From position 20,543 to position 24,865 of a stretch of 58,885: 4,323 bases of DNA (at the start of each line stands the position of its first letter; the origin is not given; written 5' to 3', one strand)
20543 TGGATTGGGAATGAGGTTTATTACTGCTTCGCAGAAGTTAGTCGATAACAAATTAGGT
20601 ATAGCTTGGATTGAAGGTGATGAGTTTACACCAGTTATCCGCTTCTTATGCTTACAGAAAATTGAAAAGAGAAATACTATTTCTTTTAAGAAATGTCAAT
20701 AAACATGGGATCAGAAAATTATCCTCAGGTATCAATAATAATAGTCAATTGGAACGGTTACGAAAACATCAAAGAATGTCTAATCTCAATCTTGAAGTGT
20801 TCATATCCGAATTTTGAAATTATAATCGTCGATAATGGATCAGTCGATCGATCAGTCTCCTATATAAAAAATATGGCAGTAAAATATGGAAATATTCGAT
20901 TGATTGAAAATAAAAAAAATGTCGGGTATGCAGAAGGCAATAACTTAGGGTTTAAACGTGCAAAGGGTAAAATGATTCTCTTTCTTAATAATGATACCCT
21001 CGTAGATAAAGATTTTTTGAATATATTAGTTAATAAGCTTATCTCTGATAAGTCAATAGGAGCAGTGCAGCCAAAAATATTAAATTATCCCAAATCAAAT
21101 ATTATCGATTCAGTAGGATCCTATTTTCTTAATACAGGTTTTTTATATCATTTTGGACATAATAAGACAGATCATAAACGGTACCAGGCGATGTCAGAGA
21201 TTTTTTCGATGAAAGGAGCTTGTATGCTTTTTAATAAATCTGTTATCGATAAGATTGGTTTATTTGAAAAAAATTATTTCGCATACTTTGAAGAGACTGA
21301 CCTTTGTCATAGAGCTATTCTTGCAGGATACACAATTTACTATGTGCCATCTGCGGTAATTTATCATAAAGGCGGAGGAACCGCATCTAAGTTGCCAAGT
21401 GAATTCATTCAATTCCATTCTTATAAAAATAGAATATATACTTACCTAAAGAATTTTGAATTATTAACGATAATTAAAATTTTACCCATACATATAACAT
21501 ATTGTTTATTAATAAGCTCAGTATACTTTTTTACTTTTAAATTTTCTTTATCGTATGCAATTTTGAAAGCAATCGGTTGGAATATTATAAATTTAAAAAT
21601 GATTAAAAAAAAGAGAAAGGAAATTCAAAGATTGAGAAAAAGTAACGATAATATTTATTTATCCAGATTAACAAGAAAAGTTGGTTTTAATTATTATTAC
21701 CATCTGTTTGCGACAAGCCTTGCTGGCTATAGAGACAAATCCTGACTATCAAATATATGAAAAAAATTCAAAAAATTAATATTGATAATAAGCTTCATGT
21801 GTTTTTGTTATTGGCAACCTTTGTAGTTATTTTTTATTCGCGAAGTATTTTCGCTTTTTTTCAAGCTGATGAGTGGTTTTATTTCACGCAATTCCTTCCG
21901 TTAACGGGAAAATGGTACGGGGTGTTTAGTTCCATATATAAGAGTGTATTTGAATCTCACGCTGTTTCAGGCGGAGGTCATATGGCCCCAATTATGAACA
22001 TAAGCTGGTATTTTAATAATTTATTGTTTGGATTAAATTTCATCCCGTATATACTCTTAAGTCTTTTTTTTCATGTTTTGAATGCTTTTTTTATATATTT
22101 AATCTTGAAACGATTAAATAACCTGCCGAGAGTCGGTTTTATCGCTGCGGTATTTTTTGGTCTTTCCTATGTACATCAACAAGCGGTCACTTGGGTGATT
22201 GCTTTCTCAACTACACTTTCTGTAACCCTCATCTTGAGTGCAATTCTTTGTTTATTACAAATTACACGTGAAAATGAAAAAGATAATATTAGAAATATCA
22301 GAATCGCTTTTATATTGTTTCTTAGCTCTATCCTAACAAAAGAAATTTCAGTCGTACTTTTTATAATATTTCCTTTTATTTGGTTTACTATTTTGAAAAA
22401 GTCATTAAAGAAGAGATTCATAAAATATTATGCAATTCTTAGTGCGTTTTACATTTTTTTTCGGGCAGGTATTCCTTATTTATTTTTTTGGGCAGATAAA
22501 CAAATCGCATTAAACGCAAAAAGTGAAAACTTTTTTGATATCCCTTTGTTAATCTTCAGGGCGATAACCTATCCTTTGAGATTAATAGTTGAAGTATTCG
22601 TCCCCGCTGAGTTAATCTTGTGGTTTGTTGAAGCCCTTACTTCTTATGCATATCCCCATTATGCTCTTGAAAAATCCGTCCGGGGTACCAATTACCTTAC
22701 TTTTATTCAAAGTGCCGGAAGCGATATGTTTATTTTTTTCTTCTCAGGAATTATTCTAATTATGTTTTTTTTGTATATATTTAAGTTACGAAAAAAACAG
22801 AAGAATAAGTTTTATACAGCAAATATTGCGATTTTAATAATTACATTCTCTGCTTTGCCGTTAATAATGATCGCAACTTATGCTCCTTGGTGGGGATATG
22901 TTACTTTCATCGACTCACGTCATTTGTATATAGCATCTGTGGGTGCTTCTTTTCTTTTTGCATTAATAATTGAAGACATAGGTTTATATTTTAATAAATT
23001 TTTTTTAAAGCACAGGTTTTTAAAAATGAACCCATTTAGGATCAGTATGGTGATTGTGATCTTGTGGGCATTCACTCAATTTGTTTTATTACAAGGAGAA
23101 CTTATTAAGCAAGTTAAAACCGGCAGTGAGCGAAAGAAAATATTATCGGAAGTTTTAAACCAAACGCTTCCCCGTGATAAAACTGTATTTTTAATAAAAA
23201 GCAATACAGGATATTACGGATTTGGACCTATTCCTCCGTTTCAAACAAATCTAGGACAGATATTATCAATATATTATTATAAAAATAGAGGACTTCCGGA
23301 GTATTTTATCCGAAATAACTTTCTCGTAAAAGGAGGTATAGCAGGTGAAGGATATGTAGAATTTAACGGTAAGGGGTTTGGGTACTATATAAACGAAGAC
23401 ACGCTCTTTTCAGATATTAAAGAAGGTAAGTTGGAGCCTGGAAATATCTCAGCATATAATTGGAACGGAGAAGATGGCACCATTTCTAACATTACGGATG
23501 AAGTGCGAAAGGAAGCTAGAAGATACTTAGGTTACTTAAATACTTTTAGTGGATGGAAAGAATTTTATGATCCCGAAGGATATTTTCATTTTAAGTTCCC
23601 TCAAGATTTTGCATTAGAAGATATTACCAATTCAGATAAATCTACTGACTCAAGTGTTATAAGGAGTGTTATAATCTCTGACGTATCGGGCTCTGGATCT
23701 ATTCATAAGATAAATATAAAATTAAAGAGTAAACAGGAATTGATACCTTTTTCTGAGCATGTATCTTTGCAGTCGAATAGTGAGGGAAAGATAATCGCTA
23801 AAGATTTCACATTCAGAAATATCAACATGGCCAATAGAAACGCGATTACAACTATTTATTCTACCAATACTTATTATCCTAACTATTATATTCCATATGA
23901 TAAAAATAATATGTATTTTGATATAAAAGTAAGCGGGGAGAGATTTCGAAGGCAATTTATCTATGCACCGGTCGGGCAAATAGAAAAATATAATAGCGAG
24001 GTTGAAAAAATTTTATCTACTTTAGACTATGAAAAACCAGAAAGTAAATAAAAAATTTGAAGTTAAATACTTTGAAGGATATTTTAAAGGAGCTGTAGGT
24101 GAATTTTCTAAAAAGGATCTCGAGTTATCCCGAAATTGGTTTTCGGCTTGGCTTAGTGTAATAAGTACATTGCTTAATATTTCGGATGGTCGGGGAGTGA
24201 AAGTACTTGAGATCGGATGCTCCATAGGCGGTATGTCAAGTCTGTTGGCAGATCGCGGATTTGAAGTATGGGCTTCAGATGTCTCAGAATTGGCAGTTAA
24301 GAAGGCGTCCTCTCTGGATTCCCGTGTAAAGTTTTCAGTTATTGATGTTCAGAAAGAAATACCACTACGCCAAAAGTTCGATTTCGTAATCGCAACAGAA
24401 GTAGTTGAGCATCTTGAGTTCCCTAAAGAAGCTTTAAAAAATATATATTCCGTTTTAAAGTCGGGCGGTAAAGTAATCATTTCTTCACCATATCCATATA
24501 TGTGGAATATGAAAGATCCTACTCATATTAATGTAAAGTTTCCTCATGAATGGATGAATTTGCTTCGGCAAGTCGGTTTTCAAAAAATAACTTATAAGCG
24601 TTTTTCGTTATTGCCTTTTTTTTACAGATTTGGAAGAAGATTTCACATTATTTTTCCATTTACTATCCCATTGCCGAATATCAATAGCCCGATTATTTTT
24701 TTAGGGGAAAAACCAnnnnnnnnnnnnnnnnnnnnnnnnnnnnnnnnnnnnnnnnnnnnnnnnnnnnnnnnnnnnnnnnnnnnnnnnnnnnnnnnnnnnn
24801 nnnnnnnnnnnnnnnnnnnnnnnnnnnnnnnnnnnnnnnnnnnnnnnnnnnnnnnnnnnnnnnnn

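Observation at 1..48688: About 47-kb surface-glycan super-locus with ~10 GT-C-fold membrane enzymes in a probable reduced-genome (CPR) bacterium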

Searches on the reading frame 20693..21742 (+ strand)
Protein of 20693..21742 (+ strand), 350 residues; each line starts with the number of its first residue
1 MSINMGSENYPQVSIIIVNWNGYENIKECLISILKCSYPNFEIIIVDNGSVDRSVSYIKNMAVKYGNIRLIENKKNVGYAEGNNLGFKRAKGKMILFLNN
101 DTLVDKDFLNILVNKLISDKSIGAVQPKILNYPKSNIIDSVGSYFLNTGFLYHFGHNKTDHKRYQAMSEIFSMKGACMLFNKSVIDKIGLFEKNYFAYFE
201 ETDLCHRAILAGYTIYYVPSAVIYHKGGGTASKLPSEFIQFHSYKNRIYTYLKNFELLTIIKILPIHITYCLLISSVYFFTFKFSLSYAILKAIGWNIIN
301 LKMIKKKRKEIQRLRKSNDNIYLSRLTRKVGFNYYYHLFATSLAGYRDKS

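Call 5: search_protein_families(library=pfam, proteins=[window:20693-21742:+], max_evalue=0.01)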
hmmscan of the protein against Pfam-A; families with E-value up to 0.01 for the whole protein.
window:20693-21742:+ (350 aa): 6 families
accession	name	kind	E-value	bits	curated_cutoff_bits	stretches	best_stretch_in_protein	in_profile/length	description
PF00535.33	Glycos_transf_2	-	4.8e-28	98.6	23.3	1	14-188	1-167/168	Glycosyl transferase family 2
PF13641.12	Glyco_tranf_2_3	-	1.6e-25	90.9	27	1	11-226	1-212/230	Glycosyltransferase like family 2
PF10111.15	Glyco_tranf_2_2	-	3.7e-14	53.3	27.3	1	14-227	1-218/276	Glycosyltransferase like family 2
PF13632.12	Glyco_trans_2_3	-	1.6e-13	51.4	27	1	95-285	2-181/198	Glycosyl transferase family group 2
PF13506.12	Glyco_transf_21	-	0.0001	22.3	21.7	1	86-193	25-122/174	Glycosyl transferase family 21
PF13712.12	Glyco_tranf_2_5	-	0.00084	19.6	27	1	46-125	7-88/210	Glycosyltransferase like family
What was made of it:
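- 20693..21745 (+): GT2 with a hydrophobic C-terminal anchor, nearly always adjacent to the next GT-C in relatives. PF00535 4.8e-28 (call 5).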

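Call 79: search_protein_families(library=ncbifam, proteins=[window:20693-21742:+], max_evalue=1e-10)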
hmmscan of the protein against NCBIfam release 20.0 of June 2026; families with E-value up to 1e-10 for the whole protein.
window:20693-21742:+ (350 aa): 14 families
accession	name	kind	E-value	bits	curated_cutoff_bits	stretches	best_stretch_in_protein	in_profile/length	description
TIGR03937.1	PgaC_IcaA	equivalog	1.4e-31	109.9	422.3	1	5-241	39-266/407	poly-beta-1,6-N-acetyl-D-glucosamine synthase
NF038299.1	EPS_HpsN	equivalog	3.7e-22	78.7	425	1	11-262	1-261/317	hormogonium polysaccharide biosynthesis glycosyltransferase HpsN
TIGR03965.1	mycofact_glyco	equivalog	5.8e-20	71.6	280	1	7-226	70-281/467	mycofactocin biosynthesis glycosyltransferase MftF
TIGR01556.1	rhamnosyltran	subfamily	9.2e-19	67.7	200.55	1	39-279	20-252/281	rhamnosyltransferase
NF007482.0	PRK10073.1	equivalog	9.3e-18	64.3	423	1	9-114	4-108/334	glycosyltransferase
NF041875.1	EPS_EpsD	equivalog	9.3e-17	61.4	370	1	13-111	1-99/325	exopolysaccharide biosynthesis glycosyltransferase EpsD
TIGR04283.1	glyco_like_mftF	equivalog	4.4e-15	55.9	182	1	13-212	1-173/221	TIGR04283 family arsenosugar biosynthesis glycosyltransferase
NF047683.1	TeichurnBiosyTuaG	equivalog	1e-14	54.8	400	1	9-110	4-105/252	teichuronic acid biosynthesis protein TuaG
TIGR03111.1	glyc2_xrt_Gpos1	hypoth_equivalog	1.3e-14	53.8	363.95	1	7-204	45-244/439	TIGR03111 family XrtG-associated glycosyltransferase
TIGR04242.1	nodulat_NodC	equivalog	4e-13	49.1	550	1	6-223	43-262/395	chitooligosaccharide synthase NodC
NF041394.1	GtaseAglG_Halo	equivalog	6.4e-13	48.6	440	1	12-226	2-216/304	glucosyl-dolichyl phosphate glucuronosyltransferase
NF053739.1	GlytfEpsEBac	equivalog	2.7e-12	46.2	450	1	11-102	1-93/265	glycosyltransferase EpsE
NF050050.1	ProtGlycPglI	equivalog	6.8e-12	45.4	500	1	11-116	2-108/306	GalNAc(5)-diNAcBac-PP-undecaprenol beta-1,3-glucosyltransferase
NF045692.1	OglycostaseCruG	equivalog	5.1e-11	42.1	600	1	7-221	37-251/386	2'-O-glycosyltransferase CruG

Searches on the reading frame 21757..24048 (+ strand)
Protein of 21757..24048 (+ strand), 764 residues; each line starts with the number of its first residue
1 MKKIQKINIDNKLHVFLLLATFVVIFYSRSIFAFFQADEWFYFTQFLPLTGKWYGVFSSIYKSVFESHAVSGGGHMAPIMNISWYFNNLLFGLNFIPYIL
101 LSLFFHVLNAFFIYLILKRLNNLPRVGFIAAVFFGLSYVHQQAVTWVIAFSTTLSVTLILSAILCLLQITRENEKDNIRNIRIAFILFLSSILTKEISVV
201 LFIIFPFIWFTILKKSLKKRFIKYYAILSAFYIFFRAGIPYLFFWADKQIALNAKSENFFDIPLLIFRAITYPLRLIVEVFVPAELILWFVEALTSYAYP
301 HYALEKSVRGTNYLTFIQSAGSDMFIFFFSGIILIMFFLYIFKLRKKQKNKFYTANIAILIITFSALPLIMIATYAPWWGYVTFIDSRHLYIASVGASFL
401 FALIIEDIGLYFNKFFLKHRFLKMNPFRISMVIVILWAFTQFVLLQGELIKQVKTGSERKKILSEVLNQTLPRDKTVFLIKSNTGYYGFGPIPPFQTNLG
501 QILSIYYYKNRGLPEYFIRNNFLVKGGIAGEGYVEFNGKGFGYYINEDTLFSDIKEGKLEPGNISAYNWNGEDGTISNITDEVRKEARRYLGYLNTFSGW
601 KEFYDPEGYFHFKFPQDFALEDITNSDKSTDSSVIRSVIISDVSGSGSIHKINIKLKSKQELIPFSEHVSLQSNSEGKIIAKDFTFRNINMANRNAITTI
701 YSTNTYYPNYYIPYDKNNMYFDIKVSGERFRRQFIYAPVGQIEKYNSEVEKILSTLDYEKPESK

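Call 5: search_protein_families(library=pfam, proteins=[window:21757-24048:+], max_evalue=0.01)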
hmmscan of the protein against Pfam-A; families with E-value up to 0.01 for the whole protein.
window:21757-24048:+ (764 aa): 0 families

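Call 11: search_protein_families(library=ncbifam, proteins=[window:21757-24048:+], max_evalue=1)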
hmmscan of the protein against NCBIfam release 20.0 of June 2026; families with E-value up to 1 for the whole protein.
window:21757-24048:+ (764 aa): 0 families

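Call 19: find_homologous_proteins(query=window:21757-24048:+, max_evalue=0.001)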
Query window:21757-24048:+ (764 aa): 45 proteins with E <= 0.001 among 8000 candidates.
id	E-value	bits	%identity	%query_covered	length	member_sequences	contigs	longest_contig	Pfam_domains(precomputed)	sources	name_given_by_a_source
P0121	0.0e+0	1705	100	100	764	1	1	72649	-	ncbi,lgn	-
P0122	1.8e-185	637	42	98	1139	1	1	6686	-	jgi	-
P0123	2.4e-161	557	38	99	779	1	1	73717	-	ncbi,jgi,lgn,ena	jgi:hypothetical protein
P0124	4.4e-161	556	40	96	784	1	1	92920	-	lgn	-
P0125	7.4e-152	526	38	98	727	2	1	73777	-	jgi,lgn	-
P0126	1.3e-151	525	39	98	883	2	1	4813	-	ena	-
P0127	3.0e-151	524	38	95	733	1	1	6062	-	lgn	-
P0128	3.2e-151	523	39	100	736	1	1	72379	-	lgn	-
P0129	2.7e-149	517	38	98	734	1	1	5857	-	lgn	-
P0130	5.3e-147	509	37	99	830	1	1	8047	-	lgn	-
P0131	5.3e-147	509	38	97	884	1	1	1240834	-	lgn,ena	-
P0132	6.7e-147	509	37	90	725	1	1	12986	-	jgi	jgi:hypothetical protein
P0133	3.7e-146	507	38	96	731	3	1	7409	-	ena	-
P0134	3.4e-143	497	38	98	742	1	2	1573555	-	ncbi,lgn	-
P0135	5.2e-142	493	38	96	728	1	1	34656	PF13231.13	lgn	-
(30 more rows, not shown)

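Call 21: list_cluster_members(proteins=[P0121, P0013, P0134])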
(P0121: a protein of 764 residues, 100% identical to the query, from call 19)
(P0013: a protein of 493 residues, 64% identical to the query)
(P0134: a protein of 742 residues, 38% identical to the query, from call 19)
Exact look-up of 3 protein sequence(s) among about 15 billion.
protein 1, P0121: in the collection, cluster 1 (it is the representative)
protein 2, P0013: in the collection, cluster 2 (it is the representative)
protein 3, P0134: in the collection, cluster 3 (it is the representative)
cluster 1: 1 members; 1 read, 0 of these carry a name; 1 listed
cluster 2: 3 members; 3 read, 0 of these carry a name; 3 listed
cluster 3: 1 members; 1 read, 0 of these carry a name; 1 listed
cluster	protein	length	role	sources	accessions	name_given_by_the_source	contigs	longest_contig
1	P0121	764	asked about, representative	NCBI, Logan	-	-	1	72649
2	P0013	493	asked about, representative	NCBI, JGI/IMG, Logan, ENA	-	-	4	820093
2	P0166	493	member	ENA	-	-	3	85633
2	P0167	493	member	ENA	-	-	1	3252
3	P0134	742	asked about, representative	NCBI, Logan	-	-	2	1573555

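Call 22: search_solved_structures(query=A2, max_evalue=10, show_alignments=2)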
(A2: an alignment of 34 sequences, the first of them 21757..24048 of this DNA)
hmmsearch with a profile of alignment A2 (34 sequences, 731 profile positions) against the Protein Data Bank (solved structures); distinct sequences matched with E-value up to 10: 11.
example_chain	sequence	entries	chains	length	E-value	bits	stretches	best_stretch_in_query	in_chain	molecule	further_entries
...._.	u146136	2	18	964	0.079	14.3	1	522-639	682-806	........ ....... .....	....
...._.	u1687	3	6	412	0.21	12.9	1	556-603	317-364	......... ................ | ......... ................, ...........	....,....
5tor_A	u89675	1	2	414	0.21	12.9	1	556-603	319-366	Aspartate aminotransferase, cytoplasmic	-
5tot_A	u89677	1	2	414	0.21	12.9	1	556-603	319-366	Aspartate aminotransferase, cytoplasmic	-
5toq_A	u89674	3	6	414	0.21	12.9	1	556-603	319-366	Aspartate aminotransferase, cytoplasmic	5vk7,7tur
5ton_A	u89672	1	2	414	0.21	12.9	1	556-603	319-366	Aspartate aminotransferase, cytoplasmic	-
3ii0_A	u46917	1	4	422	0.26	12.6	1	557-604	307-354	Aspartate aminotransferase, cytoplasmic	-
6dna_A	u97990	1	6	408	0.36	12.2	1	557-603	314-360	Aspartate aminotransferase, cytoplasmic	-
6dnd_A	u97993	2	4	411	0.36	12.1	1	557-603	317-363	Aspartate aminotransferase, cytoplasmic | Glutamate oxaloacetate transaminase 1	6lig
3wzf_A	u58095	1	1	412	0.36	12.1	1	557-603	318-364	Aspartate aminotransferase, cytoplasmic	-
8z0e_A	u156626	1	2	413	0.36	12.1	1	557-603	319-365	Aspartate aminotransferase, cytoplasmic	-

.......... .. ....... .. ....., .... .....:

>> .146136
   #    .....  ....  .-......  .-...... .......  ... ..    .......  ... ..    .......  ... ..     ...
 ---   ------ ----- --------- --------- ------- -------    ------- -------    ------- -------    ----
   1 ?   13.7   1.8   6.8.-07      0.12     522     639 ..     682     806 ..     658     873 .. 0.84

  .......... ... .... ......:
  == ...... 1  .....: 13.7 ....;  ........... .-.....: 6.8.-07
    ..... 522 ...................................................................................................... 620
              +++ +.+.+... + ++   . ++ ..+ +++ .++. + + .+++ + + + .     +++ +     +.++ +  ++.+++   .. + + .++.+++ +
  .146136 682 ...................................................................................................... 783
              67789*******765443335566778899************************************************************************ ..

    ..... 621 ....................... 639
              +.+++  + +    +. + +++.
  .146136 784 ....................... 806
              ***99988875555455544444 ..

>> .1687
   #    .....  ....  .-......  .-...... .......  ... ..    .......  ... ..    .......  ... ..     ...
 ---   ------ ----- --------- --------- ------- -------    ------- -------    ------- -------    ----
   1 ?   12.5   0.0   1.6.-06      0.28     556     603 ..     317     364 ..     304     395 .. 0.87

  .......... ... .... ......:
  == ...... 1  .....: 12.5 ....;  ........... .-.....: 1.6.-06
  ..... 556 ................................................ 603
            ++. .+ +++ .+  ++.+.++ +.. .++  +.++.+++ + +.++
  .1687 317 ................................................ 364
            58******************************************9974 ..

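Call 24: search_protein_families(library=pfam, alignment_id=A2, max_evalue=0.1)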
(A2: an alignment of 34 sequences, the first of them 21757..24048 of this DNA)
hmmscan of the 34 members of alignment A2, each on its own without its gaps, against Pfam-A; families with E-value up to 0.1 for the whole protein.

A. member 1, window:21757-24048:+ (764 aa): 0 families

B. families by the number of members that match (of 34 scanned): 11 families
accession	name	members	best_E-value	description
PF13231.12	PMT_2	6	1e-05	Dolichyl-phosphate-mannose-protein mannosyltransferase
PF15283.12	DUF4595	1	0.0035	Domain of unknown function (DUF4595) with porin-like fold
PF08113.16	CoxIIa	1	0.0036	Cytochrome c oxidase subunit IIa family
PF19447.4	DUF5985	1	0.0054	Family of unknown function (DUF5985)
PF01420.25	Methylase_S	1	0.0058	Type I restriction modification DNA specificity domain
PF09490.15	CbtA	1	0.0098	Probable cobalt transporter subunit (CbtA)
PF01789.22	PsbP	1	0.056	PsbP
PF23636.1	DUF7144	1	0.071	Domain of unknown function (DUF7144)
PF13654.12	AAA_32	1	0.076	LonB-like, AAA domain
PF18933.6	PsbP_2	1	0.078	PsbP-like protein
PF13567.11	DUF4131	1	0.079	Domain of unknown function (DUF4131)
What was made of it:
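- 21757: 6 of 34 relatives hit PMT_2 (call 24).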

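Call 66: find_encoding_contigs(protein=P0121, flank=1000, max_places=4)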
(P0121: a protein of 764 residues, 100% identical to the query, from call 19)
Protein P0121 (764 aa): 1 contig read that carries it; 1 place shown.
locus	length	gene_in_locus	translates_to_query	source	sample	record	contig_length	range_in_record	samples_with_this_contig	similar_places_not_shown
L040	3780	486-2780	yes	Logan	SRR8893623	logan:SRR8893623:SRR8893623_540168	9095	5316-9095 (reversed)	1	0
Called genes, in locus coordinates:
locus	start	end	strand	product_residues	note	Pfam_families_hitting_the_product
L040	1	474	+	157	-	?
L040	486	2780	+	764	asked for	-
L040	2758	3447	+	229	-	PF05219:DREV, PF13489:Methyltransf_23, PF05401:NodS, PF07021:MetW (weak), PF13847:Methyltransf_31, PF08241:Methyltransf_11, PF08242:Methyltransf_12, PF13649:Methyltransf_25, +1 more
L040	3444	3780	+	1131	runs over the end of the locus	-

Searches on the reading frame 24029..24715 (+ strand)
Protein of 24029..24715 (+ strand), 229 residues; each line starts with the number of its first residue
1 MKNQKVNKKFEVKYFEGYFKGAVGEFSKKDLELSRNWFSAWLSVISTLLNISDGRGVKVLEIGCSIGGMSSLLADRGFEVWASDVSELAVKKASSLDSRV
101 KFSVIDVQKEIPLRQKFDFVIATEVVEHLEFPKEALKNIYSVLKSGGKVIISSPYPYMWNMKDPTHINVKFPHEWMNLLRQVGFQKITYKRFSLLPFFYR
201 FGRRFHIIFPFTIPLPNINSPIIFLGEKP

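Call 5: search_protein_families(library=pfam, proteins=[window:24029-24715:+], max_evalue=0.01)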
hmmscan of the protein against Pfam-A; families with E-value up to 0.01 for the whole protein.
window:24029-24715:+ (229 aa): 14 families
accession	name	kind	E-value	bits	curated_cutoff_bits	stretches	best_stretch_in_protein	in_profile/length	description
PF13489.12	Methyltransf_23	-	4.8e-20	72.4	27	1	41-187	9-162/164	Methyltransferase domain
PF08241.18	Methyltransf_11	-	8.7e-17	62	21.2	1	60-151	1-95/95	Methyltransferase domain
PF13847.12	Methyltransf_31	-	7.5e-15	55.3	27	1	55-162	3-114/145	Methyltransferase domain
PF13649.12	Methyltransf_25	-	6.6e-14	52.8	27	1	59-147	1-97/97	Methyltransferase domain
PF08242.18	Methyltransf_12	-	6.8e-14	52.8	30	1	60-148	1-97/98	Methyltransferase domain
PF05219.18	DREV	-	3.8e-08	33.2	26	1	33-161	73-196/265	DREV methyltransferase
PF05401.17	NodS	-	5e-08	33.5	24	1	51-154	39-147/201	Nodulation protein S (NodS)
PF07021.18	MetW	-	2.8e-06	27.5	21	1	55-172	13-128/193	Methionine biosynthesis protein MetW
PF03848.20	TehB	-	2.3e-05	24.3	20.4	1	57-151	32-132/193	Tellurite resistance protein TehB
PF01739.24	CheR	-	0.00038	20.4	27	0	95-151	115-173/195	CheR methyltransferase, SAM binding domain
PF02353.26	CMAS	-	0.00087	19.1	27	1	55-165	62-178/273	Mycolic acid cyclopropane synthetase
PF08003.17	Methyltransf_9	-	0.0012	18.4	23.8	1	25-152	86-218/315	Protein of unknown function (DUF1698)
PF09960.14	DUF2194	-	0.0038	16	30.4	1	100-190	66-142/582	Uncharacterised protein conserved in bacteria (DUF2194)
PF01728.25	FtsJ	-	0.0076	16.6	24.1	0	53-121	20-96/181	FtsJ-like methyltransferase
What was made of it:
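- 24029..24718 (+): SAM-dependent methyltransferase. PF13489 4.8e-20 (call 5).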
